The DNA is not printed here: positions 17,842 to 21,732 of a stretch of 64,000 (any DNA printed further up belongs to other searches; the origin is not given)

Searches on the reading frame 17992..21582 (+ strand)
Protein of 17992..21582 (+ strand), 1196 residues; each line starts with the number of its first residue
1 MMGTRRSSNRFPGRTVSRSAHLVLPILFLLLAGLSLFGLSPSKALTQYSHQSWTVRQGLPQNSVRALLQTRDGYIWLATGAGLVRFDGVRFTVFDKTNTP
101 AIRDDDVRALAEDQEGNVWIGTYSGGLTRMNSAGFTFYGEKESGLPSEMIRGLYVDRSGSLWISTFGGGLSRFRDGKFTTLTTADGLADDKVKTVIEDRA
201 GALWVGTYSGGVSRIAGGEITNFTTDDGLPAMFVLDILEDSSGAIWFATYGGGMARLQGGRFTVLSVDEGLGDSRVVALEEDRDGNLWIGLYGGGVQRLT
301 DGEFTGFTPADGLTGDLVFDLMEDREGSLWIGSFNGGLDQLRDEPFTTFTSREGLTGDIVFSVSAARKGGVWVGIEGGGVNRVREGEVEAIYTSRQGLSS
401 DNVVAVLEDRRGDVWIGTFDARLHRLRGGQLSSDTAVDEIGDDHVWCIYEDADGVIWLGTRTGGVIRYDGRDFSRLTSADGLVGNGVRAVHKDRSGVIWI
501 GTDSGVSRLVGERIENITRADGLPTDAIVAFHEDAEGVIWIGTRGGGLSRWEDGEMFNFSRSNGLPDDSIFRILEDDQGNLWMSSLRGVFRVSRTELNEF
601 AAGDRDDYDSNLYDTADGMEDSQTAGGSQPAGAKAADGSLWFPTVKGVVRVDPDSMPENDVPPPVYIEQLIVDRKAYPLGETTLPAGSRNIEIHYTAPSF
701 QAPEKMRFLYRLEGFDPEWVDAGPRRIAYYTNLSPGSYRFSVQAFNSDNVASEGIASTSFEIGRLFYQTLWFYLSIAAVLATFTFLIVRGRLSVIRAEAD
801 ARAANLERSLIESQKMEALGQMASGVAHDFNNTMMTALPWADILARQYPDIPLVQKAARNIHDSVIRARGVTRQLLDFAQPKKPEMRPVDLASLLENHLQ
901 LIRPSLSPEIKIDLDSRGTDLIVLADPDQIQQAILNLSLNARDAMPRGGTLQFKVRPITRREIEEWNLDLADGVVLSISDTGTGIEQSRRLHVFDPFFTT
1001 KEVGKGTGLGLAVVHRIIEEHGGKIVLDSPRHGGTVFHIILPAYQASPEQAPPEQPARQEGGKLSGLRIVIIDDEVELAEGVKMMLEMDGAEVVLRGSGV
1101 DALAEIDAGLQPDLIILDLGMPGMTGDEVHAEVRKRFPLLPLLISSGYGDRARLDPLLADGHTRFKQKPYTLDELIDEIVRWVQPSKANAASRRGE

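Call 7: search_protein_families(library=pfam, proteins=[window:17992-21582:+])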
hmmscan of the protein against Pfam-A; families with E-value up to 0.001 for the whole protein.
window:17992-21582:+ (1196 aa): 4 families
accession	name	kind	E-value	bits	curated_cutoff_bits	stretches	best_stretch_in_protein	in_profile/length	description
PF07494.17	Reg_prop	-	1.1e-66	212.5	20.4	5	441-461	3-23/24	Two component regulator propeller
PF02518.31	HATPase_c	-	2.4e-23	83.1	26.4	1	926-1043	2-109/111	Histidine kinase-, DNA gyrase B-, and HSP90-like ATPase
PF00072.30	Response_reg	-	5.2e-15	56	30.2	1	1069-1179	1-110/111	Response regulator receiver domain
PF07495.19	Y_Y_Y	-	3.6e-14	52.9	26.6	1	700-762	2-64/65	Y_Y_Y domain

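Call 30: search_protein_families(library=pfam, proteins=[L004:2369-3199:-, L004:1764-2372:-, L004:5093-6085:-], max_evalue=0.01)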
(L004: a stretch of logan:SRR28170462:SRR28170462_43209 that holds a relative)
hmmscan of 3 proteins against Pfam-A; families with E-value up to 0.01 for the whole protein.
L004:2369-3199:- (276 aa): 0 families

L004:1764-2372:- (202 aa): 1 family
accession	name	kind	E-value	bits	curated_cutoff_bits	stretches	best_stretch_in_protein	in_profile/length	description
PF13618.11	Gluconate_2-dh3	-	3e-27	96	23.4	1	46-178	2-135/135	Gluconate 2-dehydrogenase subunit 3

L004:5093-6085:- (330 aa): 1 family
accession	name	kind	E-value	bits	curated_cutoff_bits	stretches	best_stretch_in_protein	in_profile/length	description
PF11306.15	DUF3108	-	4e-06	27.2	26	1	136-316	16-204/209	Protein of unknown function (DUF3108)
